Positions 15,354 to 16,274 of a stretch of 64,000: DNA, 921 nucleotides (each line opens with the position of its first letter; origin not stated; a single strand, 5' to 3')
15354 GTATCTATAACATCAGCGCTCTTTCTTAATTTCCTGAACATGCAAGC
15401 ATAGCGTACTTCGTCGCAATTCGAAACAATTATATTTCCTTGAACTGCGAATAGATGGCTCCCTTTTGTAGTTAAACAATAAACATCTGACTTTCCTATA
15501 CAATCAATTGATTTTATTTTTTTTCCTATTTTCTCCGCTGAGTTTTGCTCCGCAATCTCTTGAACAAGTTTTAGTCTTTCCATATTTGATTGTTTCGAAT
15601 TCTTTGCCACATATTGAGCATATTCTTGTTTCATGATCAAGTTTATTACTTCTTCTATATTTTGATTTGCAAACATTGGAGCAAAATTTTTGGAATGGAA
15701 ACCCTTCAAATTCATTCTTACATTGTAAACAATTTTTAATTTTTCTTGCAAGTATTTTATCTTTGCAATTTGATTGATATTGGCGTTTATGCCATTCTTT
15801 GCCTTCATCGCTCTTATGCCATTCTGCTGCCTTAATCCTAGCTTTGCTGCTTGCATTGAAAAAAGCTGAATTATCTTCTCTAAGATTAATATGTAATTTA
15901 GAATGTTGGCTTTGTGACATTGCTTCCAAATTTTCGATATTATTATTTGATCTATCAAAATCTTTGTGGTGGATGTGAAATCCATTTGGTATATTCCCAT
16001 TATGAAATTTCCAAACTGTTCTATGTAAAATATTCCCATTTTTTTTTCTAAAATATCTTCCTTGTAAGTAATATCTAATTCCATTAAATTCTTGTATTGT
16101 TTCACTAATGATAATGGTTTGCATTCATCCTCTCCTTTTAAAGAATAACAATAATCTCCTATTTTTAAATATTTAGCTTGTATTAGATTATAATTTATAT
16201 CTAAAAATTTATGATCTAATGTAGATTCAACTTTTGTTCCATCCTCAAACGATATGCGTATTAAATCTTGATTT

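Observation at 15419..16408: TerL intein carrying a complete HNH endonuclease gene in a different reading frame, while the TerL frame stays open through it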

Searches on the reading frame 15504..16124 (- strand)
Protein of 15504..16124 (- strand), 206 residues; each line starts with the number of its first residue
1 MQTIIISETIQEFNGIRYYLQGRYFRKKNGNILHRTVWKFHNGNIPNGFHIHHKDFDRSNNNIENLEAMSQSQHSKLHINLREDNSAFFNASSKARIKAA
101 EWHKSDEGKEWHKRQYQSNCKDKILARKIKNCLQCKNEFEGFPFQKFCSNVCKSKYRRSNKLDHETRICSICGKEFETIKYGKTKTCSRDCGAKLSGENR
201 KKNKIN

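Call 3: search_protein_families(library=pfam, proteins=[window:15504-16124:-], max_evalue=0.1)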
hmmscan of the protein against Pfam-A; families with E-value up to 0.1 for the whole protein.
window:15504-16124:- (206 aa): 4 families
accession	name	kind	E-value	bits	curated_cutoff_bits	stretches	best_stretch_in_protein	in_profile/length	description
PF13392.12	HNH_3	-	8.6e-17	60.9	24.8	1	33-75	3-45/46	HNH endonuclease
PF18716.7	VATC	-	0.0042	17.3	26.6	1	129-160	3-39/43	Vms1-associating treble clef domain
PF13912.12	zf-C2H2_6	-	0.014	15.8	25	1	168-180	3-15/27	C2H2-type zinc finger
PF11959.13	DUF3473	-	0.042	14.3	29.6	1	20-74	47-102/130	Domain of unknown function (DUF3473)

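Call 8: find_related_loci(query=window:15504-16121:-, collection=viral_contigs, flank=4000)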
Query window:15504-16121:- (205 aa) in viral_contigs; peptide patterns used: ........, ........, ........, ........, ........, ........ (x = any residue, [..] = any of these).
17 stretches matched a pattern; 15 encode a relative of the query (tblastn E <= 1e-3); 15 distinct loci.
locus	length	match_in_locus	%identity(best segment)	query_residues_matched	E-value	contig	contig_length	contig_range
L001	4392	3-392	83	76-205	3e-69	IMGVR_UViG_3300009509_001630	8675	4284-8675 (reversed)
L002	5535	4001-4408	46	1-138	7e-35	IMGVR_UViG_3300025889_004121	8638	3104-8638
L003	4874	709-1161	35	4-168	3e-31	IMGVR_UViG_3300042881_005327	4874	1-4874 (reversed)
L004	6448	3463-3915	35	4-168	3e-31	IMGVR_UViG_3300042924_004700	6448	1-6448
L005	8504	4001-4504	33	1-202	1e-30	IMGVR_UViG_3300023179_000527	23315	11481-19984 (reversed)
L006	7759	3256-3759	33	1-202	9e-30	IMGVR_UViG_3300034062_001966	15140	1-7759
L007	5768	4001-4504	33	1-202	8e-30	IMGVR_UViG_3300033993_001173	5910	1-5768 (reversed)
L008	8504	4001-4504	33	1-202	9e-30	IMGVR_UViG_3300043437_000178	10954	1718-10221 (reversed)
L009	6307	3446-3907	45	8-158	9e-30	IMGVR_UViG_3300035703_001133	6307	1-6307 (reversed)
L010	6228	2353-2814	44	8-158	3e-29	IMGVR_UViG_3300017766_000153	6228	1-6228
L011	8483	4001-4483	40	4-157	9e-29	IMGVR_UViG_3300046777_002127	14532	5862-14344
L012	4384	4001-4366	44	4-120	2e-27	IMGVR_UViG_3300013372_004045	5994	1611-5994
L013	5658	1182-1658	40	5-157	7e-26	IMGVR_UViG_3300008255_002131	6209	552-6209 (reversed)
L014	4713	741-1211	42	8-160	1e-23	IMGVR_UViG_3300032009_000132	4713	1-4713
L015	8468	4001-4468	36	7-151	1e-20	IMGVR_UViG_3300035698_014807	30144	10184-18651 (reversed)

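Call 18: find_homologous_proteins(query=window:15507-16124:-, max_evalue=0.00001)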
Query window:15507-16124:- (206 aa): 204 proteins with E <= 0.00001 among 256 candidates; the best 120 are listed.
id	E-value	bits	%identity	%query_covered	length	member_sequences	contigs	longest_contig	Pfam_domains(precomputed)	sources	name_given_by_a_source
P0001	3.2e-136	470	100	100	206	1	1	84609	PF13392.13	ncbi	ncbi:MAG: HNH endonuclease signature motif containing protein [Candidatus Thorarchaeota archaeon]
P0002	2.0e-54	203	52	98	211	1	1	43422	PF13392.13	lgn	-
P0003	1.1e-46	177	47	94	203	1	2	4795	PF13392.13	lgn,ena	-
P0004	1.9e-46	177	47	95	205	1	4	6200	PF13392.13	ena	-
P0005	6.2e-46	175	50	83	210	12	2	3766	PF13392.13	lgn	-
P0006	2.0e-45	173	48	92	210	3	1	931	PF13392.13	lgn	-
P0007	3.4e-45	173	48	89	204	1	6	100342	PF13392.13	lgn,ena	-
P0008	1.3e-44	171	47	89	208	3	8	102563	PF13392.13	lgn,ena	-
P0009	1.3e-44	171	49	91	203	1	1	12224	PF13392.13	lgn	-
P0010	3.1e-44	169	41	97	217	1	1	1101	PF13392.13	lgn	-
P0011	8.1e-44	168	50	90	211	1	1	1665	PF13392.13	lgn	-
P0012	8.6e-44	168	47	93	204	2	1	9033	PF13392.13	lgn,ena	-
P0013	1.1e-43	168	48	84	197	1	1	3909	PF13392.13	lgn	-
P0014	1.6e-43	167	46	89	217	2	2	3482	PF13392.13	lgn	-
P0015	1.8e-43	167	47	84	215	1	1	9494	PF09889.17,PF13392.13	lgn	-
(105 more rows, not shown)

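Call 19: find_encoding_contigs(protein=P0001, flank=5000, max_places=3)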
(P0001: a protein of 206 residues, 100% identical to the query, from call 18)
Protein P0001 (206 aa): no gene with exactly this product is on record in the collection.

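Call 20: find_encoding_contigs(protein=P0002, flank=4000, max_places=3)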
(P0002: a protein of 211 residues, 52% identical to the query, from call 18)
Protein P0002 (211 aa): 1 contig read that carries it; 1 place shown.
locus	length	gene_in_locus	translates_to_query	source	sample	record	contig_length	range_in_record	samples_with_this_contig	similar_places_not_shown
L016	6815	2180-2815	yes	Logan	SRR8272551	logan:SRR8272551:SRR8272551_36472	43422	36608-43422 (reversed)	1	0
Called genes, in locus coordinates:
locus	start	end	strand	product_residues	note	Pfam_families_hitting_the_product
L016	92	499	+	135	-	PF03592:Terminase_2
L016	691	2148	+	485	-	PF03237:Terminase_6N, PF14890:Intein_splicing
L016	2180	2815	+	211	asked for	PF13392:HNH_3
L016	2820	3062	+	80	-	-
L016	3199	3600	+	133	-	PF07498:Rho_N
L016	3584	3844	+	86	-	-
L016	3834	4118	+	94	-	-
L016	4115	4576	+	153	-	PF05869:Dam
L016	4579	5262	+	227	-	-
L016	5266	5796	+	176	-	PF02592:Vut_1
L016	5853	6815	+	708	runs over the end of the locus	PF23899:SU10_portal, PF16510:P22_portal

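Call 21: find_encoding_contigs(protein=P0007, flank=4000, max_places=3)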
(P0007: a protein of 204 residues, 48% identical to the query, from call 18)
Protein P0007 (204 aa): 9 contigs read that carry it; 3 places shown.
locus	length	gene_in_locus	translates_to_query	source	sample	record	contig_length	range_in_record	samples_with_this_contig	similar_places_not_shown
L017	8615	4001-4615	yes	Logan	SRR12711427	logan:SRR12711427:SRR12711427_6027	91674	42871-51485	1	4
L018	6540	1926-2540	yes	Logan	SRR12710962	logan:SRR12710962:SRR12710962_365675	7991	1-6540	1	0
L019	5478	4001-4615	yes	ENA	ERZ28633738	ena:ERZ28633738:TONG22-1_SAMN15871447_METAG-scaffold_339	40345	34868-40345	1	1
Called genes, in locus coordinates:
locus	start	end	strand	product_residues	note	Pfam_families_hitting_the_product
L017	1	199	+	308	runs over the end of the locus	PF21694:DNA_pol3_delta_C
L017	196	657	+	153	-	PF19474:DUF6011 (weak)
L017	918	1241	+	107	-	-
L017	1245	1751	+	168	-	-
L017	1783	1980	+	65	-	-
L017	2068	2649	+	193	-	PF03592:Terminase_2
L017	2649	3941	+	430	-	PF04466:Terminase_3, PF17288:Terminase_3C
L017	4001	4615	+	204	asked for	PF13392:HNH_3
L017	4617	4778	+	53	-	-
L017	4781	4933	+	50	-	-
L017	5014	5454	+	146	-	-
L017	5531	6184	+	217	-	-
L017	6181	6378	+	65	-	-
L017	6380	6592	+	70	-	-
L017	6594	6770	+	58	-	-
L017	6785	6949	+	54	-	-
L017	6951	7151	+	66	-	-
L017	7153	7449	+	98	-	-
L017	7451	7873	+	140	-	-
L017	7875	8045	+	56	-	-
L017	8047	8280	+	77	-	-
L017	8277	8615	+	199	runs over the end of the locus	PF17720:RLIG1 (weak)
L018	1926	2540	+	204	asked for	PF13392:HNH_3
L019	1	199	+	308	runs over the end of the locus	PF21694:DNA_pol3_delta_C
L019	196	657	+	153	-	PF19474:DUF6011 (weak)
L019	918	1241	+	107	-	-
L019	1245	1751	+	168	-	-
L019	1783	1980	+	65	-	-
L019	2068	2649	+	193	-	PF03592:Terminase_2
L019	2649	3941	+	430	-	PF04466:Terminase_3, PF17288:Terminase_3C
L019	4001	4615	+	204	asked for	PF13392:HNH_3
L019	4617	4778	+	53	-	-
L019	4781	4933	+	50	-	-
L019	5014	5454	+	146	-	-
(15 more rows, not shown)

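Call 26: find_related_loci(query=A1, collection=viral_contigs, flank=3500)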
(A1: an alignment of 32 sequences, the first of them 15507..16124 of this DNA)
Query A1 (206 aa) in viral_contigs; peptide patterns used: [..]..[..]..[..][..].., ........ (x = any residue, [..] = any of these).
600 stretches matched a pattern (row limit reached: there are more); 231 encode a relative of the query (tblastn E <= 1e-3); the best 80 are kept; 80 distinct loci.
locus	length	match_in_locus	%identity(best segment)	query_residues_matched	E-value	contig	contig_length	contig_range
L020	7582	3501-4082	45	1-204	3e-50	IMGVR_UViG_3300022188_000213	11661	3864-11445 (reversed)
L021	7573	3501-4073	46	1-195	8e-50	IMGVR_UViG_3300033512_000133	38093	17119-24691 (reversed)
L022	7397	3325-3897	48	1-196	2e-49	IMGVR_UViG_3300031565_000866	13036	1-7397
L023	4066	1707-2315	46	6-201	4e-49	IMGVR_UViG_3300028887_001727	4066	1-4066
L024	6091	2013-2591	44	3-194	2e-48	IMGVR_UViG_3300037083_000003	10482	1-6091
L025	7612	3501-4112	42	9-203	4e-48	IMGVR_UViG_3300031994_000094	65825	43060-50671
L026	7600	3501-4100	43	5-204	6e-47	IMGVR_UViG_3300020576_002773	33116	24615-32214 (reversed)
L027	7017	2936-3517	45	1-192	1e-45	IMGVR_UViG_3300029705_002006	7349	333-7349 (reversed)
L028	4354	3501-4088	43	1-194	3e-44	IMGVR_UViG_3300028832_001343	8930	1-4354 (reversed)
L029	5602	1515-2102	42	1-194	5e-43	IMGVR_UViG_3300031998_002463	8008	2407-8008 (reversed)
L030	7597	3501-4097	41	3-200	7e-43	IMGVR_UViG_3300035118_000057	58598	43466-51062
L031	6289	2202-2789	42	4-192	1e-42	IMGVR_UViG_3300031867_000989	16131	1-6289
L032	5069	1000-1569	41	3-194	1e-41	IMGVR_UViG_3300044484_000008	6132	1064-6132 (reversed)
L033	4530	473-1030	42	5-195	2e-41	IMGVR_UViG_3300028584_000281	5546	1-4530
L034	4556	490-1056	44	14-200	2e-40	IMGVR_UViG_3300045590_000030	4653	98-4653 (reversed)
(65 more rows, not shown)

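Call 47: predict_structure(alignment_id=A1)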
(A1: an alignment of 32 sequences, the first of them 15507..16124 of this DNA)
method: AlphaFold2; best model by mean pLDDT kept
length: 206 residues; sequences in the alignment: 32
mean_pLDDT: 94.2   pTM: 0.50
mean pLDDT of the five models: 94.2, 94.0, 93.7, 92.8, 91.8
residues with pLDDT >= 90: 177; 70-90: 24; 50-70: 5; < 50: 0
segments of 3 or more residues with pLDDT < 50: none
pLDDT, mean of each block of 10 residues (from residue 1): 95 98 95 98 97 96 98 90 69 88 97 93 92 98 97 97 97 98 97 97 86
secondary structure, 60 per line:
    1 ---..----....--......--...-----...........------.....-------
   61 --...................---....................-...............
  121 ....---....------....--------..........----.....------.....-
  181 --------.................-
elements in order: E10-13 E16-21 E24-26 H33-42 E49-53 E66-70 H71-81 H85-104 H106-124 E128-131 E138-141 H150-159 E164-168 E175-179 H189-205

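Call 53: fold_search(model_id=the predicted structure, library=pdb)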
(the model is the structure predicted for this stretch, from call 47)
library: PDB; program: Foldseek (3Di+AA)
matches with E <= 10: 73; with E <= 0.001: 0
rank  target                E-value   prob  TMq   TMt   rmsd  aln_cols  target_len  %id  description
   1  1u3e_M                1.2e-01  0.47  0.23  0.26  12.4       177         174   17  DNA binding and cleavage by the HNH homing endonuclease I-HmuI (released 2004-08-31)
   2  3h0n                  8.4e-01  0.16  0.17  0.19  14.1       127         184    7  Crystal structure of a duf1470 family protein (jann_2411) from jannaschia sp. ccs1 at 1.45 A resolution (released 2009-04-21)
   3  5mq4_A                1.5e+00  0.15  0.13  0.21  16.1        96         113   19  Crystal Structure of the leucine zipper of human PRKCBP1 (released 2017-01-25)
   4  4tma_K                1.9e+00  0.33  0.14  0.42   7.4        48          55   25  Crystal structure of gyrase bound to its inhibitor YacG (released 2014-07-23)
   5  9e2y_4                2.1e+00  0.09  0.10  0.04  15.4        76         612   10  Cryo-EM structure of yeast CMG helicase stalled at G4-containing DNA template, state 3 (released 2025-03-26)
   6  1lv3_MODEL_1_A        2.3e+00  0.54  0.14  0.38   3.4        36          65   25  Solution NMR Structure of Zinc Finger Protein yacG from Escherichia coli. Northeast Structural Genomics Consor (released 2002-09-11)
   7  8glv_Ks               2.5e+00  0.07  0.14  0.04  12.3       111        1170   15  96-nm repeat unit of doublet microtubules from Chlamydomonas reinhardtii flagella (released 2023-05-31)
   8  1q10_MODEL_1_A        2.5e+00  0.06  0.09  0.23  12.0        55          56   14  Ensemble of 40 Structures of the Dimeric Mutant of the B1 Domain of Streptococcal Protein G (released 2003-10-14)
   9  9wv4_B                2.6e+00  0.12  0.13  0.22  15.6        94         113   18  Crystal structure of human ZMYND8 MYND domain (released 2025-10-08)
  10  4tma_I                2.8e+00  0.57  0.15  0.58   3.6        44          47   27  Crystal structure of gyrase bound to its inhibitor YacG (released 2014-07-23)
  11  5mq4_B                2.8e+00  0.12  0.13  0.23  15.2        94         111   18  Crystal Structure of the leucine zipper of human PRKCBP1 (released 2017-01-25)
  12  8ysg                  2.8e+00  0.08  0.13  0.09  10.4        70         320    3  Crystal structure of the Deinococcus wulumuqiensis CD-NTase DwCdnB in complex with GTP (released 2025-01-29)
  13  4jgr_B                2.8e+00  0.05  0.12  0.12  16.9       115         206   10  The crystal structure of sporulation kinase D mutant sensor domain, R131A, from Bacillus subtilis subsp at 2.4A resolu (released 2013-05-15)
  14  7uhy_B                2.8e+00  0.04  0.13  0.05  14.9       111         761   13  Human GATOR2 complex (released 2022-07-20)
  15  4tma_J                3.3e+00  0.18  0.14  0.43   8.3        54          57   22  Crystal structure of gyrase bound to its inhibitor YacG (released 2014-07-23)
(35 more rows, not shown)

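Call 58: find_related_loci(query=A1, collection=genome_contigs, flank=3500)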
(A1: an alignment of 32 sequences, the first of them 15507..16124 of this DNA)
Query A1 (206 aa) in genome_contigs; peptide patterns used: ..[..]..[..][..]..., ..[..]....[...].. (x = any residue, [..] = any of these).
599 stretches matched a pattern (row limit reached: there are more); 98 encode a relative of the query (tblastn E <= 1e-3); the best 80 are kept; 80 distinct loci.
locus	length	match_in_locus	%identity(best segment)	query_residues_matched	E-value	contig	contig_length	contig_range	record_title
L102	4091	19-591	47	5-195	1e-48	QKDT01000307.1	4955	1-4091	MAG: Desulfovibrio desulfuricans isolate SZUA-457 scaffold_84621, whole genome shotgun sequence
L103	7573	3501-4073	46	1-196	3e-48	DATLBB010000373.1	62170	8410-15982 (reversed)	MAG TPA_asm: Sedimentisphaerales bacterium isolate SMAG_U14287 k141_4814900, whole genome shotgun sequence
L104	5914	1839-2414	45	13-195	3e-46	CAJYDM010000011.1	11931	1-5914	MAG: Syntrophomonas sp. DTU019 isolate UFZ-1H11 genome assembly, contig: 13, whole genome shotgun sequence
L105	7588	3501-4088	41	1-200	4e-43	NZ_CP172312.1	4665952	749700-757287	Allohahella sp. A8 chromosome, complete genome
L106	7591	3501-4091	44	9-194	8e-41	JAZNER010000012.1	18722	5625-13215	MAG: Eubacteriales bacterium isolate T1900044719_TS20190185.MAGScoT_cleanbin_000016 SGB_1897_k141_1811230, whole genome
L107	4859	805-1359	42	13-191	3e-38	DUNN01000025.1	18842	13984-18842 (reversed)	MAG TPA_asm: Clostridiales bacterium isolate AS05jafATM_78 34611_AS05, whole genome shotgun sequence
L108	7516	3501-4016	39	33-201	3e-37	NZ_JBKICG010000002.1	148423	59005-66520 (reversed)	Peptococcus simiae strain M919-2/1 2, whole genome shotgun sequence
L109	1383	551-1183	37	1-206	2e-37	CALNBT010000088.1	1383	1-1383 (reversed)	MAG TPA_asm: uncultured Prevotella sp. isolate SRR1561996_bin.116_CONCOCT_v1.1_MAG genome assembly, contig: ERZ724032.89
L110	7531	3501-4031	41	33-206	3e-36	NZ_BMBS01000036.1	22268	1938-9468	Leuconostoc falkenbergense strain LMG 10779 contig36, whole genome shotgun sequence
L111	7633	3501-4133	38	1-206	2e-36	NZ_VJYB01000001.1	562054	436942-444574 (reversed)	Lactobacillus sp. UCMA15818 UCMA_15818_TSP1_1, whole genome shotgun sequence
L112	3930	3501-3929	43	1-147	8e-35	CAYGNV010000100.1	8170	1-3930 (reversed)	MAG TPA_asm: uncultured Smithella sp. isolate ERP113451_co4_198 genome assembly, contig: NODE_6322_length_8170_cov_11.25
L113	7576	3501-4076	41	13-195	9e-34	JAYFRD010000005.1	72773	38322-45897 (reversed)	MAG: Anaerolineaceae bacterium isolate CA_64 c_CA_000000052594, whole genome shotgun sequence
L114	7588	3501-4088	39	1-192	9e-32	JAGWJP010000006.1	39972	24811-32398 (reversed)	MAG: Patescibacteria group bacterium isolate REEB140 contig-150_1003, whole genome shotgun sequence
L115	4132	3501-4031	38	13-195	1e-31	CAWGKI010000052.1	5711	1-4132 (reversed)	MAG: Terriglobia bacterium isolate MFD05705.bin.2.141 genome assembly, contig: contig_84549, whole genome shotgun sequen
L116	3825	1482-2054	34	11-195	6e-30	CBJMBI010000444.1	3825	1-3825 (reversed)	MAG TPA_asm: uncultured Ktedonobacterales bacterium isolate SRR27822709_binner12_Refined_16 genome assembly, contig: ERZ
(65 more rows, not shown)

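Call 61: search_dna_similar(query=window:15507-16124:-, collection=phages, mode=protein, max_rows=30, max_evalue=1e-10)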
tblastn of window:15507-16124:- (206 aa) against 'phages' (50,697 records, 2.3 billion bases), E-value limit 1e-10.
Records with a match: 22; places in all: 22; records where one place covers at least 80% of the query: 18.
Best place of each record, by identity: <60% 22.
By first word of the organism name: Clostridium 4; Pseudomonas 3; Salmonella 3; Lactobacillus 2; Tetrasphaera 2; Acinetobacter 2; Sphaerotilus 1; Escherichia 1; Exiguobacterium 1; Bacteriophage 1; and 2 more.
By host as written in the record: - 7; Pseudomonas aeruginosa strain PAO9505 2; Lactobacillus paracasei 2; Salmonella enterica 2; Tetrasphaera jenkinsii 2; Pseudomonas sp. 1; Sphaerotilus natans 1; Salmonella enterica subsp. enterica serovar Typhimurium wild type HJL288 1; and 4 more.
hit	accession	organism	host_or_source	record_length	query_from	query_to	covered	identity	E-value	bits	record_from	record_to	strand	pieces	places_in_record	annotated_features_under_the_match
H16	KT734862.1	Pseudomonas phage PAE1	Pseudomonas aeruginosa strain PAO9505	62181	1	202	98%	45.6%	2e-48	174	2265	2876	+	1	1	putative nuclease | putative structural protein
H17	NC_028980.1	Pseudomonas phage PAE1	Pseudomonas aeruginosa strain PAO9505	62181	1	202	98%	45.6%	2e-48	174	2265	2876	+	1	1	HNH endonuclease | portal protein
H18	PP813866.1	Pseudomonas phage vB_PaeS_FBPa53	Pseudomonas sp.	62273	1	202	98%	44.2%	2e-48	174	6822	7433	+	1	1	hypothetical protein | 62 kDa structural protein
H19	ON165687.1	Sphaerotilus phage SN1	Sphaerotilus natans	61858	1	203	99%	42.5%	3e-47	171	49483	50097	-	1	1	hypothetical protein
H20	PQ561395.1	Escherichia phage Ec1-ASingh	-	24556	1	193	94%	44.2%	9e-45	164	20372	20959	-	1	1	record has no annotation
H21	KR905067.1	Lactobacillus phage CL2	Lactobacillus paracasei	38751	14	200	91%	44.3%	4e-36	139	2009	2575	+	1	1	HNH endonuclease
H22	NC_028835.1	Lactobacillus phage CL2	Lactobacillus paracasei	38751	14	200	91%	44.3%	4e-36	139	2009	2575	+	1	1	HNH endonuclease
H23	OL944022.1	Salmonella phage PhiSTP1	Salmonella enterica subsp. enterica ...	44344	1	200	97%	41.1%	8e-41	152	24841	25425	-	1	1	HNH endonuclease | hypothetical protein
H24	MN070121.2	Salmonella phage Shemara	Salmonella enterica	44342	1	200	97%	40.6%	2e-40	151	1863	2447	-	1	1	HNH endonuclease | hypothetical protein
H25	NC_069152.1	Salmonella phage Shemara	Salmonella enterica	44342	1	200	97%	40.6%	2e-40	151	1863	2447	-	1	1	HNH endonuclease | hypothetical protein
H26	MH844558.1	Exiguobacterium phage vB_EauM-23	Exiguobacterium aurantiacum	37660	4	195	93%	40.2%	4e-36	139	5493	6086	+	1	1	putative NHN endonuclease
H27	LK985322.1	Clostridium phage phiCDHM19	-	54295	1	202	98%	37.2%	3e-31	125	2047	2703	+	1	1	phiCDHM19_gp2: putative terminase large subunit protein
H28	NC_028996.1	Clostridium phage phiCDHM19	-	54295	1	202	98%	37.2%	3e-31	125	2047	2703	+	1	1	phiCDHM19_gp2: terminase large subunit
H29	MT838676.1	Bacteriophage sp.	human fecal samples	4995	10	200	93%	38.6%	3e-31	125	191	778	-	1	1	record has no annotation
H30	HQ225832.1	Tetrasphaera phage TJE1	Tetrasphaera jenkinsii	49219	18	194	86%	37.0%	4e-30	122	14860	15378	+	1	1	terL: large terminase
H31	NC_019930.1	Tetrasphaera phage TJE1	Tetrasphaera jenkinsii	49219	18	194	86%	37.0%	4e-30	122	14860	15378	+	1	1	terL: large terminase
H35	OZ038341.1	Acinetobacter phage vB_AbaM_Highwayman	-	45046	24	195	83%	37.0%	1e-23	103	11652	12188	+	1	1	terminase large subunit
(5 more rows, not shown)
